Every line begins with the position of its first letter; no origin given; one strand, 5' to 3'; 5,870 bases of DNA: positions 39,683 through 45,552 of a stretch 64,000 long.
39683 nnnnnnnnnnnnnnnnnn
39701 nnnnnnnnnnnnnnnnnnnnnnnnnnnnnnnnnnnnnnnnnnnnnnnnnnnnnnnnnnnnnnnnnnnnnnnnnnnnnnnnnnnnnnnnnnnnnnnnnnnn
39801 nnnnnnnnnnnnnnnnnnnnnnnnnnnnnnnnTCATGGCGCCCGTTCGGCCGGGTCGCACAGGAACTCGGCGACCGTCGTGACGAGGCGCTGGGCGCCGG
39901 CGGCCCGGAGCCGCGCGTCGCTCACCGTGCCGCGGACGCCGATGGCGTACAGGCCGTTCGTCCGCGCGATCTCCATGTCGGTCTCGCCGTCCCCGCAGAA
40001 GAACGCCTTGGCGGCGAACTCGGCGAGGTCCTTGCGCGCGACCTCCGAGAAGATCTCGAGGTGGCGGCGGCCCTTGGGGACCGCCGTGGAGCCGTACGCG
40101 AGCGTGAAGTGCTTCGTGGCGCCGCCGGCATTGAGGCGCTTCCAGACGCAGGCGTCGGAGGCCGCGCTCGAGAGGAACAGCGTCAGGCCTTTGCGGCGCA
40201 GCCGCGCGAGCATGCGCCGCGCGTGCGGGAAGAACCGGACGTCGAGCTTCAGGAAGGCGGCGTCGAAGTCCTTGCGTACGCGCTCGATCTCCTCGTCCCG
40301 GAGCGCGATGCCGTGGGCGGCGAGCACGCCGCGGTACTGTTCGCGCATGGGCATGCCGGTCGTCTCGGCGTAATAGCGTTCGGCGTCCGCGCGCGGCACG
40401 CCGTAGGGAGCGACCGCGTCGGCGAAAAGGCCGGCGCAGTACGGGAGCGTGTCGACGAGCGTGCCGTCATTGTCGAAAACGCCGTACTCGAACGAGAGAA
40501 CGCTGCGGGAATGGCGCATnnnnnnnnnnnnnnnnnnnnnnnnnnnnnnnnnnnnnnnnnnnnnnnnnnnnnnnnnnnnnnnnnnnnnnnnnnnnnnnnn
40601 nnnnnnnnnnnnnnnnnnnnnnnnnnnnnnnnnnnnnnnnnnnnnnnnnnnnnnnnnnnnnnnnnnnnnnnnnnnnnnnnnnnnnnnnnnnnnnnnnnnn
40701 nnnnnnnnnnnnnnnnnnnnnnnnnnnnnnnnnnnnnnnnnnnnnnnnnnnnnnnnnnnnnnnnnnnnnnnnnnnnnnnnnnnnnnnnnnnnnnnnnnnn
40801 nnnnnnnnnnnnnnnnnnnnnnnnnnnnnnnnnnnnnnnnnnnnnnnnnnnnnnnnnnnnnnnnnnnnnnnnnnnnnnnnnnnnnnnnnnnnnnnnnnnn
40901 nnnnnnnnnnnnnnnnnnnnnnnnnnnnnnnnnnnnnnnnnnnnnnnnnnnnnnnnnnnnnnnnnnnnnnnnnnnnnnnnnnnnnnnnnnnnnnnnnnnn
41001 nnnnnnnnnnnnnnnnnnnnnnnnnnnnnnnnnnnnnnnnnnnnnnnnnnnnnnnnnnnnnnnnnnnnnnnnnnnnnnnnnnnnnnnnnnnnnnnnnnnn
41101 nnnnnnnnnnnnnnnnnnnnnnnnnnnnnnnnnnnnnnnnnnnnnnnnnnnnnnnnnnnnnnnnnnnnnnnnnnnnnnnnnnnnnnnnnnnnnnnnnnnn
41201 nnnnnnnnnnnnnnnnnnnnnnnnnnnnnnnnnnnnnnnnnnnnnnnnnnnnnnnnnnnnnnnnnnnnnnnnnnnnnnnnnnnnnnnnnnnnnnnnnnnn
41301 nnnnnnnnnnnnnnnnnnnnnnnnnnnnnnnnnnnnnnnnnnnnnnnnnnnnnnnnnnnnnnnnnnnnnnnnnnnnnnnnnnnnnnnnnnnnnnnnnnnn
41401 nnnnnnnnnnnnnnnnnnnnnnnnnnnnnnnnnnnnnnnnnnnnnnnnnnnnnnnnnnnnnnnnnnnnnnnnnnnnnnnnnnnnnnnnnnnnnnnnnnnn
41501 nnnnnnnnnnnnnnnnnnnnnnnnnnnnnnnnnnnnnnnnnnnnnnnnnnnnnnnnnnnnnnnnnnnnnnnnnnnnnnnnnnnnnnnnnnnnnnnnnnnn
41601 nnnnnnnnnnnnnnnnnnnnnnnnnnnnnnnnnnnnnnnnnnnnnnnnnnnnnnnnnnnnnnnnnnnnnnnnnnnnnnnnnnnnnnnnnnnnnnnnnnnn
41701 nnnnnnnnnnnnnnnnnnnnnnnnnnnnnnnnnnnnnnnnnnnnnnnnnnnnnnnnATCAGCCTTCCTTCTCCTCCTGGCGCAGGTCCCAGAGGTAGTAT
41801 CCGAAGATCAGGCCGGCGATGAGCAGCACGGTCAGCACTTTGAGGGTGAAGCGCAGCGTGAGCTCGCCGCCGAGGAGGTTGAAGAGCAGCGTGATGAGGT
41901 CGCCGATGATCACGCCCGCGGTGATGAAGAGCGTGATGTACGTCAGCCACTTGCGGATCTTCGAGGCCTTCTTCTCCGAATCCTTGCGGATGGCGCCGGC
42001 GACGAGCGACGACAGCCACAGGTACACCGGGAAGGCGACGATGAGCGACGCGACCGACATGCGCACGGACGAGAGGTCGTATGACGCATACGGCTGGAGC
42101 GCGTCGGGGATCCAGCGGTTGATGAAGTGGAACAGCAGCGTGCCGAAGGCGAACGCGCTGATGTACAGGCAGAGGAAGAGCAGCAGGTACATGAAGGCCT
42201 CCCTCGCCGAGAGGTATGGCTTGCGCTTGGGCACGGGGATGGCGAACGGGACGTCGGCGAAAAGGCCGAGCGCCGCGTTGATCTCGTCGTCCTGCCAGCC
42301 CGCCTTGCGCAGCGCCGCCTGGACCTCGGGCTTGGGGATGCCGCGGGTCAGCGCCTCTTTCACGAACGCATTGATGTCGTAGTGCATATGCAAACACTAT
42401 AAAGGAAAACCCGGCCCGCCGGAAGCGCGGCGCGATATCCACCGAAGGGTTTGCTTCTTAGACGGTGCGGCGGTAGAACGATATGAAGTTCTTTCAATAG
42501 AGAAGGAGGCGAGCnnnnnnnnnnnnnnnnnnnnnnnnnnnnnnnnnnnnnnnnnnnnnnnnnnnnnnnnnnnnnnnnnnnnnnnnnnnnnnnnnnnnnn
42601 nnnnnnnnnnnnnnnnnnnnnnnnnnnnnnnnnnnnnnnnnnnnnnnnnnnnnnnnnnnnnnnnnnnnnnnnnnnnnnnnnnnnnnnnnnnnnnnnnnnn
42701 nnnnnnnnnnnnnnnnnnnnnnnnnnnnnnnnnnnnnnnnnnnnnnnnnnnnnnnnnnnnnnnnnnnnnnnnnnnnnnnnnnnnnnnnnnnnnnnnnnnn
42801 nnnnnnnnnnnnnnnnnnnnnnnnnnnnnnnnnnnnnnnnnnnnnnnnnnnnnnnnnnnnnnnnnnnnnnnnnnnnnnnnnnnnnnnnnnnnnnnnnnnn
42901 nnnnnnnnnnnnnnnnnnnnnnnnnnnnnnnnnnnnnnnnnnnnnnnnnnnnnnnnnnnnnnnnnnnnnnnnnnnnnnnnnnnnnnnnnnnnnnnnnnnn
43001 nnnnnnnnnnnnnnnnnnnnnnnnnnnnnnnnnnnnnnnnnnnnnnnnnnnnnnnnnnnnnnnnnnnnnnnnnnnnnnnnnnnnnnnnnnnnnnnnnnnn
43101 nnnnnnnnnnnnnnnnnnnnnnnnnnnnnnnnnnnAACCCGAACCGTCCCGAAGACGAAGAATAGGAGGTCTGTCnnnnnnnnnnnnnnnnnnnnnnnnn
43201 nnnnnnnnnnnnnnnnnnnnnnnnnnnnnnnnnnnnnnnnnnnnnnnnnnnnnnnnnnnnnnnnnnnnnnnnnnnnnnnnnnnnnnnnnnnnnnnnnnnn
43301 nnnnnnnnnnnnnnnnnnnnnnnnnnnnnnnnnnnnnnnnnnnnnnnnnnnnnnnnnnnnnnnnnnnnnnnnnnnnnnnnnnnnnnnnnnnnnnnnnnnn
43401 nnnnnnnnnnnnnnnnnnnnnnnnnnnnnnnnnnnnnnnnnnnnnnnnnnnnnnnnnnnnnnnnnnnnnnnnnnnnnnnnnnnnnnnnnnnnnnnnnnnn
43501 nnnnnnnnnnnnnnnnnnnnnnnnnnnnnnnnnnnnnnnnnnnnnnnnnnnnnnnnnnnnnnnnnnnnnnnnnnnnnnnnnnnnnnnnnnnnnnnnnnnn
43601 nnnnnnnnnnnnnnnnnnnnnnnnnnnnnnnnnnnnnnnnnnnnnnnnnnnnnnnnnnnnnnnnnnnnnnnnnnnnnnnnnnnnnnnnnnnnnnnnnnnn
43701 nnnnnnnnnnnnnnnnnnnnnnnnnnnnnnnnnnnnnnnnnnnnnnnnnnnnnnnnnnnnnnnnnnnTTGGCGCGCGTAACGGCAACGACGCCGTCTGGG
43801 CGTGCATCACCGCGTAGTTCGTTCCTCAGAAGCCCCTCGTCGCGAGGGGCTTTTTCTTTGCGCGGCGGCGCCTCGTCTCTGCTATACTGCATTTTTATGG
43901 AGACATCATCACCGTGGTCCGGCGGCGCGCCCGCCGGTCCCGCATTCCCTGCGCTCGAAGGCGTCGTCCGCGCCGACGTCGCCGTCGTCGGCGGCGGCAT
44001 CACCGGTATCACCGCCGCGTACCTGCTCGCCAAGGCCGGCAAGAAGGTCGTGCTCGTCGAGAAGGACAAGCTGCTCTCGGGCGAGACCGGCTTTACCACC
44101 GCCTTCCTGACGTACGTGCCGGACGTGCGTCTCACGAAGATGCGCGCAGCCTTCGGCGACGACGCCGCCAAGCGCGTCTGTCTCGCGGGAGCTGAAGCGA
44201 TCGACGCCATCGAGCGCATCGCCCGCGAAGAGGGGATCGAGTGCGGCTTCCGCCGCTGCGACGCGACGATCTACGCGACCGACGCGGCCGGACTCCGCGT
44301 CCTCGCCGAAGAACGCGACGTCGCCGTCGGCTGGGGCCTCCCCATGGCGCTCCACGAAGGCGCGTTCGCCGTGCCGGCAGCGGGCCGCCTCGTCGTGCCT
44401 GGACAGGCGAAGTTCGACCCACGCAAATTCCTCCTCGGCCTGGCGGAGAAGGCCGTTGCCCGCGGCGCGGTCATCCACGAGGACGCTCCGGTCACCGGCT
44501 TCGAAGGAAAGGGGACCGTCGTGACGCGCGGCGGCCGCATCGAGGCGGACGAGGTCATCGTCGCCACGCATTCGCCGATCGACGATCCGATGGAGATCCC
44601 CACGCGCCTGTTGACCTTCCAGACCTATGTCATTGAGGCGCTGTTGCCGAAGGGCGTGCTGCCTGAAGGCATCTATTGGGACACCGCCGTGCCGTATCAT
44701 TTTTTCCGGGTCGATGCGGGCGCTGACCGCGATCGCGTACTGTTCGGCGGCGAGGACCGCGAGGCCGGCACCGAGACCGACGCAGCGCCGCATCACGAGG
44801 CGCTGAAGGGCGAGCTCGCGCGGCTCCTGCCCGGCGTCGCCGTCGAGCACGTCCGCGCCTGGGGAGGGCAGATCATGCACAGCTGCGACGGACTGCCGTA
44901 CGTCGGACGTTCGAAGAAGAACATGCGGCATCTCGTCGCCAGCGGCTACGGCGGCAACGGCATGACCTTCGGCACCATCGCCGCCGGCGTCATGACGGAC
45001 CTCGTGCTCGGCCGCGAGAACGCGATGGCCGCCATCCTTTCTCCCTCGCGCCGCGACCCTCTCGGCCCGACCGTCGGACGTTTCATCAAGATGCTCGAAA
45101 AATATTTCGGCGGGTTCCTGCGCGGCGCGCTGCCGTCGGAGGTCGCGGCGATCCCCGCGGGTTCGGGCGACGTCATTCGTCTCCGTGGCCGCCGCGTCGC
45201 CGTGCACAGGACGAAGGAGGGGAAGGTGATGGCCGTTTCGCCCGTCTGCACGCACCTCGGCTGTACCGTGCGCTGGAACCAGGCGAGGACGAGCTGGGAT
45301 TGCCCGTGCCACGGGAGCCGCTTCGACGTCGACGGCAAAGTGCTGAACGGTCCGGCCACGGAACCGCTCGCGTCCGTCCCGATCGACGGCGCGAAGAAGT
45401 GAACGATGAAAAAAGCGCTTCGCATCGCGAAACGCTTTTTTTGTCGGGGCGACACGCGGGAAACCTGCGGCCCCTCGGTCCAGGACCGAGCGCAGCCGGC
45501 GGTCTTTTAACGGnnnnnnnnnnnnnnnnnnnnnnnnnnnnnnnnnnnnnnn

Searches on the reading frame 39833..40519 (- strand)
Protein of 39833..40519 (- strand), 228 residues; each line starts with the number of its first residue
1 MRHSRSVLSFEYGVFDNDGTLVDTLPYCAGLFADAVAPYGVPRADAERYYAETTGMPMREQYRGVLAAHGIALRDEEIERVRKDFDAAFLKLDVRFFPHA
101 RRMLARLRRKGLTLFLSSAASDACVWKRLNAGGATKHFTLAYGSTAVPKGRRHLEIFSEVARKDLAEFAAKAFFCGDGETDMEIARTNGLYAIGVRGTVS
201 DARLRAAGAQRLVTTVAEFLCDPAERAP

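Call 24: search_protein_families(library=pfam, proteins=[window:39833-40519:-])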
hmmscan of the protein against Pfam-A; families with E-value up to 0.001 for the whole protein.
window:39833-40519:- (228 aa): 3 families
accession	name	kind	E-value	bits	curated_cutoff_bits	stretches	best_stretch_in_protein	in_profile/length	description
PF13419.12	HAD_2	-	9.3e-19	68.7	23.8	1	14-195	2-178/178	Haloacid dehalogenase-like hydrolase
PF00702.32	Hydrolase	-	7.5e-11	43.2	26.4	1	14-186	5-188/191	haloacid dehalogenase-like hydrolase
PF12710.13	HAD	-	4.3e-08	34.3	27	1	14-186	2-189/189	haloacid dehalogenase-like hydrolase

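Call 28: find_encoding_contigs(protein=window:39833-40519:-, flank=6000, max_places=10)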
Protein window:39833-40519:- (228 aa): 2 contigs read that carry it; 2 places shown.
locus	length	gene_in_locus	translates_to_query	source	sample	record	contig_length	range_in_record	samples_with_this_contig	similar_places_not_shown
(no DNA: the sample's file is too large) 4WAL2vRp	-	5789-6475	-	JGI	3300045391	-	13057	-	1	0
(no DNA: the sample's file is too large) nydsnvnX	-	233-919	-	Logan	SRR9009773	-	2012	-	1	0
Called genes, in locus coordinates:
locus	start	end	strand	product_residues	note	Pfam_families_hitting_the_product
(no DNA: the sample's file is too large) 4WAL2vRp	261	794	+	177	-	-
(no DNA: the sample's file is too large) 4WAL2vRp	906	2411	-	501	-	PF01946:Thi4 (weak), PF00890:FAD_binding_2, PF01266:DAO, PF01494:FAD_binding_3 (weak), PF07992:Pyr_redox_2 (faint), PF12831:FAD_oxidored, PF13450:NAD_binding_8, PF00355:Rieske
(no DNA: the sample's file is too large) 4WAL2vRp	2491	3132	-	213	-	-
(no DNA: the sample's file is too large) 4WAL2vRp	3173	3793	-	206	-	-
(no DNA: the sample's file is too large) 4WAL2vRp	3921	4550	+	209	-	PF18920:DUF5671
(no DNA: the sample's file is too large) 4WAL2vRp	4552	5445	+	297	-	-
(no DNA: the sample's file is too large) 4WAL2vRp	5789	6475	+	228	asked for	PF00702:Hydrolase, PF12710:HAD, PF13419:HAD_2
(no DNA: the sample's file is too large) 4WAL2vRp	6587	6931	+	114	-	-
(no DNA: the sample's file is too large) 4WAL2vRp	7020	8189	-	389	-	PF00578:AhpC-TSA, PF08534:Redoxin, PF13905:Thioredoxin_8, PF17991:Thioredoxin_10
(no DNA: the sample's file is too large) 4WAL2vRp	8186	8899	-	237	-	PF02683:DsbD_TM, PF13386:DsbD_2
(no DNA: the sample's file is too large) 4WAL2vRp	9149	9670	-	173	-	PF07884:VKOR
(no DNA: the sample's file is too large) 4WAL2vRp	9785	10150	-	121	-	-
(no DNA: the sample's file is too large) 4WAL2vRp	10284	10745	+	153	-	-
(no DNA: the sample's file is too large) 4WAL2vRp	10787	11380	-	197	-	PF09335:VTT_dom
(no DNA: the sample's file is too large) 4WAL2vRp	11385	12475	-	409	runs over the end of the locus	PF07995:GSDH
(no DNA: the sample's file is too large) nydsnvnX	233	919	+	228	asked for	PF00702:Hydrolase, PF12710:HAD, PF13419:HAD_2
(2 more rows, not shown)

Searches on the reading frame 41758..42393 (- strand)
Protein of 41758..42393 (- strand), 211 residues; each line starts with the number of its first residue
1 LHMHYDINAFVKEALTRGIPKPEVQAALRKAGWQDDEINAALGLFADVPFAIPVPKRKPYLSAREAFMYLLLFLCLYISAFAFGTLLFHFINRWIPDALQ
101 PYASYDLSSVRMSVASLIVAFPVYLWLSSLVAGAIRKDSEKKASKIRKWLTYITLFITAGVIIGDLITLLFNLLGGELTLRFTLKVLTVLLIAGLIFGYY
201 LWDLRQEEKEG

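Call 57: search_protein_families(library=pfam, proteins=[window:41758-42393:-])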
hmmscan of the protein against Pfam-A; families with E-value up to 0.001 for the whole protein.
window:41758-42393:- (211 aa): 1 family
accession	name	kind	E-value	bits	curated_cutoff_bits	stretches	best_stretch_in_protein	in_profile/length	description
PF18920.5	DUF5671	-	1.1e-28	100.2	28.4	1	65-199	1-131/132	Domain of unknown function (DUF5671)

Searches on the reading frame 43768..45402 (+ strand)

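Call 58: search_protein_families(library=pfam, proteins=[window:43768-45402:+])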
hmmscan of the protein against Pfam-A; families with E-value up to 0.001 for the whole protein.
window:43768-45402:+ (544 aa): 10 families
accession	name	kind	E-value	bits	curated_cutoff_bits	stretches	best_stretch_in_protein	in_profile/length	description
PF01266.30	DAO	-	3e-49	168.9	27.9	1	70-412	1-353/353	FAD dependent oxidoreductase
PF00355.32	Rieske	-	2.1e-14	53.6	20.3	1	462-538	11-88/88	Rieske [2Fe-2S] domain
PF00890.30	FAD_binding_2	-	1.4e-08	34.8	20.4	1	70-258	1-205/414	FAD binding domain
PF13450.12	NAD_binding_8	-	2.7e-08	34.4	21.9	1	73-106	1-34/68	NAD(P)-binding Rossmann-like domain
PF12831.13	FAD_oxidored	-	6.3e-08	32.8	27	1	70-106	1-37/416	FAD dependent oxidoreductase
PF01494.25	FAD_binding_3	-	6.4e-06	26.1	22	1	69-101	2-34/349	FAD binding domain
PF01946.23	Thi4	-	6.8e-06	25.9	26.2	1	62-101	11-51/235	Thi4 family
PF07992.20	Pyr_redox_2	-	8e-06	25.9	26.1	1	69-103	143-178/291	Pyridine nucleotide-disulphide oxidoreductase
PF01134.28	GIDA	-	8.4e-05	22.2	22.1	1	70-100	1-31/391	Glucose inhibited division protein A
PF00070.33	Pyr_redox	-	0.00016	22.5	22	1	71-101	2-32/82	Pyridine nucleotide-disulphide oxidoreductase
